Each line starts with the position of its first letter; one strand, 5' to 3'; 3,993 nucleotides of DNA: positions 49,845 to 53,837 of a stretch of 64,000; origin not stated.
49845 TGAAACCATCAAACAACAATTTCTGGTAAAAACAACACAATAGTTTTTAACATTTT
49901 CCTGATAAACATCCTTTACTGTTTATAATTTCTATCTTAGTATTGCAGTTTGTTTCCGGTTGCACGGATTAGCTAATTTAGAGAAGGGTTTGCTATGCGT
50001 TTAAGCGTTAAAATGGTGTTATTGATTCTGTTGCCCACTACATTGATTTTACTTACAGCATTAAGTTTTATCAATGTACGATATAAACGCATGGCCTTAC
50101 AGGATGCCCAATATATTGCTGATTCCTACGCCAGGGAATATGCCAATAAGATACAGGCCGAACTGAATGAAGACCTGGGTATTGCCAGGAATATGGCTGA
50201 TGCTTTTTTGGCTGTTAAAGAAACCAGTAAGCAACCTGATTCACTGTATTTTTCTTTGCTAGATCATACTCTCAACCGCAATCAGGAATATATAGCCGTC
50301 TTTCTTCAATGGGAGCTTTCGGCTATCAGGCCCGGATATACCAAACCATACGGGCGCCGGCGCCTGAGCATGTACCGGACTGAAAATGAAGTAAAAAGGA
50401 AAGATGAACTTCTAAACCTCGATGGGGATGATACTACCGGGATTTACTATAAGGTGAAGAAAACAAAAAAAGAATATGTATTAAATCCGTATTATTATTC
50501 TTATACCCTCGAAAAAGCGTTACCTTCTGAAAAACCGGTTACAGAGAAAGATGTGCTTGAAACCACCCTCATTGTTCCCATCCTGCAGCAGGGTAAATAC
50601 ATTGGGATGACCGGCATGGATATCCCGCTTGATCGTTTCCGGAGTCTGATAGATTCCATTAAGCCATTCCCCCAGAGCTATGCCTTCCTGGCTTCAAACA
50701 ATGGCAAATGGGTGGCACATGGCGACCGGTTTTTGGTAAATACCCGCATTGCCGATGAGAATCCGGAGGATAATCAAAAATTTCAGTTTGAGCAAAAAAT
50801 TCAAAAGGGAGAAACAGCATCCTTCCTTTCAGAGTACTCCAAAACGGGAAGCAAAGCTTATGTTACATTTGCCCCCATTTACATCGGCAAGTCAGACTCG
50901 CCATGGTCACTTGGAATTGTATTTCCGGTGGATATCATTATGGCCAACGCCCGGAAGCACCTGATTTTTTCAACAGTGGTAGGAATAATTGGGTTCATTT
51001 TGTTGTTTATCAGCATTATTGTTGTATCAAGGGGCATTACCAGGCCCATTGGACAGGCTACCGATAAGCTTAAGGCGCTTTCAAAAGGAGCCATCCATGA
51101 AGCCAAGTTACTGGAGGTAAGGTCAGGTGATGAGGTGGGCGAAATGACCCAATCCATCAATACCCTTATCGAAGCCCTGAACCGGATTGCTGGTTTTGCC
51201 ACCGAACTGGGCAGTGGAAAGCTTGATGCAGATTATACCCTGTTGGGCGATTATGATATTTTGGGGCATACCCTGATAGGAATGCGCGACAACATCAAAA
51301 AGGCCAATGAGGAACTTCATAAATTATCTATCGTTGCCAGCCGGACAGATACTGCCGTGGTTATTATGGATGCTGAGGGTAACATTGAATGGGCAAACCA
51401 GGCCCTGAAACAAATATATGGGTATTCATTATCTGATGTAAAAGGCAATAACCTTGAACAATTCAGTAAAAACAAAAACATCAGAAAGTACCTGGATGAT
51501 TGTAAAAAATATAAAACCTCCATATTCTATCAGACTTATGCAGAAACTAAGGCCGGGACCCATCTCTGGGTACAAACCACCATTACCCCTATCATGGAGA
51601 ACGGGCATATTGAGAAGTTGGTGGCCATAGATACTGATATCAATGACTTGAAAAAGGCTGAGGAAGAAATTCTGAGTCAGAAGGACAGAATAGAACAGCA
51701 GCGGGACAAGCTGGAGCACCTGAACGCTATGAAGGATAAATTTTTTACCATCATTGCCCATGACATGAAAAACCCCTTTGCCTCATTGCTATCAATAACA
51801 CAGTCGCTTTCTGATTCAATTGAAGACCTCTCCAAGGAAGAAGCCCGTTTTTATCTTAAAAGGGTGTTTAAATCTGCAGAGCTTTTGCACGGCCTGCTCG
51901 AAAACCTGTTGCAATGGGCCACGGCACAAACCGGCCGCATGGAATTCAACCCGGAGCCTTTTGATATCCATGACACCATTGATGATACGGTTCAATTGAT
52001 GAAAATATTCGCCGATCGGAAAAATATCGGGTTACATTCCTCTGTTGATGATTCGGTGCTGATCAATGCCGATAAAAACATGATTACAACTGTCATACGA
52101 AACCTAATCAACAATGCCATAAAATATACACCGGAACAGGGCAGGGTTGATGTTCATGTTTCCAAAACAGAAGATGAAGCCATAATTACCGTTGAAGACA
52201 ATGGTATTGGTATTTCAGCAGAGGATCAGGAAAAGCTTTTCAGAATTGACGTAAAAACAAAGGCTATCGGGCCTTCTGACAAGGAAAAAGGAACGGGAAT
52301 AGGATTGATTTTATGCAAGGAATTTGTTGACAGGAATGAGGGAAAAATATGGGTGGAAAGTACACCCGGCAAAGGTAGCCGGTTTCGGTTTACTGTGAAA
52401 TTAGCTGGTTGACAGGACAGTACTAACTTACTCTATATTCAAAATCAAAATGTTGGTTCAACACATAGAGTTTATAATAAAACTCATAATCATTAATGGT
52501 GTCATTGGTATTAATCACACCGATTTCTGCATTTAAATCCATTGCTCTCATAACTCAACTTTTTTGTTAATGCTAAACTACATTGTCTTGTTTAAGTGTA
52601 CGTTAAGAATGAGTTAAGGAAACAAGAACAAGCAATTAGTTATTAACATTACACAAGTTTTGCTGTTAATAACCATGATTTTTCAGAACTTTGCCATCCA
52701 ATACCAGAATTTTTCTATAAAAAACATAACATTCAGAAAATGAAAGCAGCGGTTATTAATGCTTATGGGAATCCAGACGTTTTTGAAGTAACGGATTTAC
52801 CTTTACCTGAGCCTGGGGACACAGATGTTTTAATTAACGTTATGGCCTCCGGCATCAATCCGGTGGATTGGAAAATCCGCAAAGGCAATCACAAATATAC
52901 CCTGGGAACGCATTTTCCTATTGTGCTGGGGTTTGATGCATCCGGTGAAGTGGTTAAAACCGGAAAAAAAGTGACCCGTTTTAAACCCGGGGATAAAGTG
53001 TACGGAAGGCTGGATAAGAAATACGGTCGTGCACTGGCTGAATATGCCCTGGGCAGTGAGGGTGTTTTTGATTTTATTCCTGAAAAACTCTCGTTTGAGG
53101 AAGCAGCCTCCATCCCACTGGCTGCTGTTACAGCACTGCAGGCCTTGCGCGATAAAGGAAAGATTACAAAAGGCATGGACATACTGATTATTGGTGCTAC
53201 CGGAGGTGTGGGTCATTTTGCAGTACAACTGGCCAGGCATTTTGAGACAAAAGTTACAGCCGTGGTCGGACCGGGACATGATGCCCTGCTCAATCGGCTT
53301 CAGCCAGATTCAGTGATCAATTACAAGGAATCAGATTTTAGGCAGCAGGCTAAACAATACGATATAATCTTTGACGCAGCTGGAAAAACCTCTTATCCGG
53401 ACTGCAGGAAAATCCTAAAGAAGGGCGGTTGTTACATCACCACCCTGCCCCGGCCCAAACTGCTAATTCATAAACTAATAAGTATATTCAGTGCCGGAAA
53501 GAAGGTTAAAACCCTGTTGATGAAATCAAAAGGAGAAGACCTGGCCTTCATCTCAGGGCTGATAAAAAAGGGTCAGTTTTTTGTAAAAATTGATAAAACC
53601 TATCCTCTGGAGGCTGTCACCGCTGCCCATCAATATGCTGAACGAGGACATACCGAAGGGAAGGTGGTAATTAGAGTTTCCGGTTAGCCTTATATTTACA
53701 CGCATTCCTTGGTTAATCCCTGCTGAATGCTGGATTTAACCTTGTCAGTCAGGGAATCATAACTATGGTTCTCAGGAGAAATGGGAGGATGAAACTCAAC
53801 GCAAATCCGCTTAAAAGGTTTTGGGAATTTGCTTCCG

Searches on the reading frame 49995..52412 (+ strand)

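Call 45: search_protein_families(library=pfam, proteins=[window:49995-52412:+], max_evalue=0.00001)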
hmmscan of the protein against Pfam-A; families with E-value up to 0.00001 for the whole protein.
window:49995-52412:+ (805 aa): 6 families
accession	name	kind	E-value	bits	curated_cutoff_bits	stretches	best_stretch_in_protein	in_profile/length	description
PF02518.31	HATPase_c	-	1.5e-27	96.6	26.4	1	693-804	2-110/111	Histidine kinase-, DNA gyrase B-, and HSP90-like ATPase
PF13426.13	PAS_9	-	9.7e-12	45.5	27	1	453-550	2-102/103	PAS domain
PF02743.24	dCache_1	-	2.8e-11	43.9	45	1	164-308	98-239/240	Cache domain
PF00512.31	HisKA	-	6.9e-10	39.3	26.9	1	579-647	1-66/66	His Kinase A (phospho-acceptor) domain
PF00672.30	HAMP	-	2.5e-08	34.6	25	1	344-396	2-52/53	HAMP domain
PF08448.16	PAS_4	-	7.7e-06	26.5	23.1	0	454-551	7-107/110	PAS fold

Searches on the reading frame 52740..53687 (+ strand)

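Call 45: search_protein_families(library=pfam, proteins=[window:52740-53687:+], max_evalue=0.00001)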
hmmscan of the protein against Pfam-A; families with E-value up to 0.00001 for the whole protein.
window:52740-53687:+ (315 aa): 3 families
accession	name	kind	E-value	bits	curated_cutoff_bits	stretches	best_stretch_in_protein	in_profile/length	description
PF13602.12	ADH_zinc_N_2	-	2.8e-23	83.7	27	1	190-311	4-134/134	Zinc-binding dehydrogenase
PF08240.17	ADH_N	-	7.2e-17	62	23.5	1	26-88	1-61/104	Alcohol dehydrogenase GroES-like domain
PF00107.32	ADH_zinc_N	-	3.4e-09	37.2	31.8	1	156-233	1-86/129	Zinc-binding dehydrogenase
